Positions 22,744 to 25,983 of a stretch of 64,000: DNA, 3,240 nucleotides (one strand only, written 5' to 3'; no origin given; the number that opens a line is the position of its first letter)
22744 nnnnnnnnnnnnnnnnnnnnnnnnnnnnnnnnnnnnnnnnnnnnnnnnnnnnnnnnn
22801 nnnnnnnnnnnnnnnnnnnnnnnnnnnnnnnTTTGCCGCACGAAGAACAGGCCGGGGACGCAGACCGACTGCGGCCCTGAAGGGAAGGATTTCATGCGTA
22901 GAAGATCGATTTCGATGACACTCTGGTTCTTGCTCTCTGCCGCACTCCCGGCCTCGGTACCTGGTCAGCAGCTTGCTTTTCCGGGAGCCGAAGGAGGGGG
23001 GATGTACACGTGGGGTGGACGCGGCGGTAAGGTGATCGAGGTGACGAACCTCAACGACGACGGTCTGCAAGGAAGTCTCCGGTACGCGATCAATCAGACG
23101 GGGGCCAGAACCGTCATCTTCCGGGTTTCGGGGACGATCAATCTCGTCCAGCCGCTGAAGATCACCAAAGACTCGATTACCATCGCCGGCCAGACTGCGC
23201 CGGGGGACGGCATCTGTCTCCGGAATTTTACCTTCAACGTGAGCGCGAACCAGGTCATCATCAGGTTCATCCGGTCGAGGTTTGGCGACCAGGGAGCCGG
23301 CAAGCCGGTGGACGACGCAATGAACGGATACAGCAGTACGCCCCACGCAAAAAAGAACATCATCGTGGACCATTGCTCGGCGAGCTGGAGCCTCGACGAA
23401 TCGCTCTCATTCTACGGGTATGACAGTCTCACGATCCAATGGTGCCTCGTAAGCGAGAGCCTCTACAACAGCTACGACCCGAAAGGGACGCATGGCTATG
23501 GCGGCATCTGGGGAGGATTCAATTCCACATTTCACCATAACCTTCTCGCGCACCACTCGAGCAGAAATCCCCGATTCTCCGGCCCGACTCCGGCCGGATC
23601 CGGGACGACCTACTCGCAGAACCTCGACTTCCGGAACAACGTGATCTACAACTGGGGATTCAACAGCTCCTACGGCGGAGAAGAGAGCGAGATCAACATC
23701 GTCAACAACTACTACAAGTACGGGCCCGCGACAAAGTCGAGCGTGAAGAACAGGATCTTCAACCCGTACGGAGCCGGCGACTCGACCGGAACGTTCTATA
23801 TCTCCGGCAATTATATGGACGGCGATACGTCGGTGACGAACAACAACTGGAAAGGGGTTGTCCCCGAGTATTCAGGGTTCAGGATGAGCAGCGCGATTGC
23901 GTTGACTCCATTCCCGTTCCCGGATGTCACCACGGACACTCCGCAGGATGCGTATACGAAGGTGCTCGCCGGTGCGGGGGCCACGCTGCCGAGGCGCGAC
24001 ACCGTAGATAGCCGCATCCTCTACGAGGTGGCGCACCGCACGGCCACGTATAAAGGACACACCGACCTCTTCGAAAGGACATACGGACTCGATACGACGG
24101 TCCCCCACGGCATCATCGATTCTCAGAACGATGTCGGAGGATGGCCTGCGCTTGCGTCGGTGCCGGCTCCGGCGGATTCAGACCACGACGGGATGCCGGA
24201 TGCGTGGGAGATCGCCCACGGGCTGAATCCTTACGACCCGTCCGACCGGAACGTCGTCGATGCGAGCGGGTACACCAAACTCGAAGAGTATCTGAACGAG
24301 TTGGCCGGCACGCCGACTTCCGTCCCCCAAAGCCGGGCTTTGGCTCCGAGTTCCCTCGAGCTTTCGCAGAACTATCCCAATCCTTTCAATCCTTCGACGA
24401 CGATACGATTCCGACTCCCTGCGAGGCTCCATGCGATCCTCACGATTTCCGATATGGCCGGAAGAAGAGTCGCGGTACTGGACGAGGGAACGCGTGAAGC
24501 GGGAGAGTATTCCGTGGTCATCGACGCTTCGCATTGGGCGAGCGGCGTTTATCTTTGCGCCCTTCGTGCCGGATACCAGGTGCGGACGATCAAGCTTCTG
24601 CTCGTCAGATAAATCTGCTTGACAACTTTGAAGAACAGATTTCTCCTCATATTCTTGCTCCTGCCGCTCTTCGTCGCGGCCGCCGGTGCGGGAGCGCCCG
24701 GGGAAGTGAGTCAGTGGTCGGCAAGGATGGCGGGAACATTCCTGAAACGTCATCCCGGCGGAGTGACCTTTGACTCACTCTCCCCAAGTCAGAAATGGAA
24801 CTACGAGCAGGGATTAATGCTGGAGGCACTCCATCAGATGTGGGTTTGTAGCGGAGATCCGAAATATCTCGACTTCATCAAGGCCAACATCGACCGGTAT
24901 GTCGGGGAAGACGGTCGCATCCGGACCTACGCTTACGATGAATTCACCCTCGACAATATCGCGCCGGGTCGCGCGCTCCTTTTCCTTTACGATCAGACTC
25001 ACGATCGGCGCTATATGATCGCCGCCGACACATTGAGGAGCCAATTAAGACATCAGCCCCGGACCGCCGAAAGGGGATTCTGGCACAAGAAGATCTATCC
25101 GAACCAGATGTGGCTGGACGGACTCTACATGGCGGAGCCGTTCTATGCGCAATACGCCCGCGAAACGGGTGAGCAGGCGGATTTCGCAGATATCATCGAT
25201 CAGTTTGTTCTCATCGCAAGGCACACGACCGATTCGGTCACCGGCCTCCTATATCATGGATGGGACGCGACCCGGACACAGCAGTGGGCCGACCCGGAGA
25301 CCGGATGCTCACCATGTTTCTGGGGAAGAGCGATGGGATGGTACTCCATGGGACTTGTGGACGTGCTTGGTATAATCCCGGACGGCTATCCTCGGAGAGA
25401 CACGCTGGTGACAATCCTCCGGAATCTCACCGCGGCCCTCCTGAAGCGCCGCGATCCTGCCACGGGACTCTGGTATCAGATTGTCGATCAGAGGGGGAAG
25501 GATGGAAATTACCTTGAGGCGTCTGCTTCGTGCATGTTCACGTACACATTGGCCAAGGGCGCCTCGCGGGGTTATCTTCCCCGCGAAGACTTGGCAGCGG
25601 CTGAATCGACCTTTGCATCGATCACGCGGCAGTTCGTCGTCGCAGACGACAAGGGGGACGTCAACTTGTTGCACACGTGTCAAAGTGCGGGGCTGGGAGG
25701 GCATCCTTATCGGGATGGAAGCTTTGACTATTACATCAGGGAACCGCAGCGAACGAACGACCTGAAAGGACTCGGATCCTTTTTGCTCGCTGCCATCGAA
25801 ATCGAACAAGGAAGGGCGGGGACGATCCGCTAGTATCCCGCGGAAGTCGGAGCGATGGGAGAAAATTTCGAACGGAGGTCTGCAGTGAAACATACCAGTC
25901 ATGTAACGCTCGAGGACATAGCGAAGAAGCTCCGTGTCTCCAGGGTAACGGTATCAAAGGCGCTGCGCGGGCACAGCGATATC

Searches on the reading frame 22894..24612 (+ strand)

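Call 14: search_protein_families(library=pfam, proteins=[window:22894-24612:+], max_evalue=0.00001)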
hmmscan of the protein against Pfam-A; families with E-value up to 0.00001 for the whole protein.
window:22894-24612:+ (572 aa): 1 family
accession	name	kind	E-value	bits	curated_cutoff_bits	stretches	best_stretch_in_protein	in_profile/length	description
PF18962.6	Por_Secre_tail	-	6.2e-07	30.1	27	1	494-565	2-70/75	Secretion system C-terminal sorting domain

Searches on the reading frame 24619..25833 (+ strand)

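Call 14: search_protein_families(library=pfam, proteins=[window:24619-25833:+], max_evalue=0.00001)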
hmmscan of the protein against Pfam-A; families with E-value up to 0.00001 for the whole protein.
window:24619-25833:+ (404 aa): 1 family
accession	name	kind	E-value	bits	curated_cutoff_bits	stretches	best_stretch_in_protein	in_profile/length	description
PF07470.19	Glyco_hydro_88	-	2.1e-104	349.7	26.6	1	33-396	1-349/352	Glycosyl Hydrolase Family 88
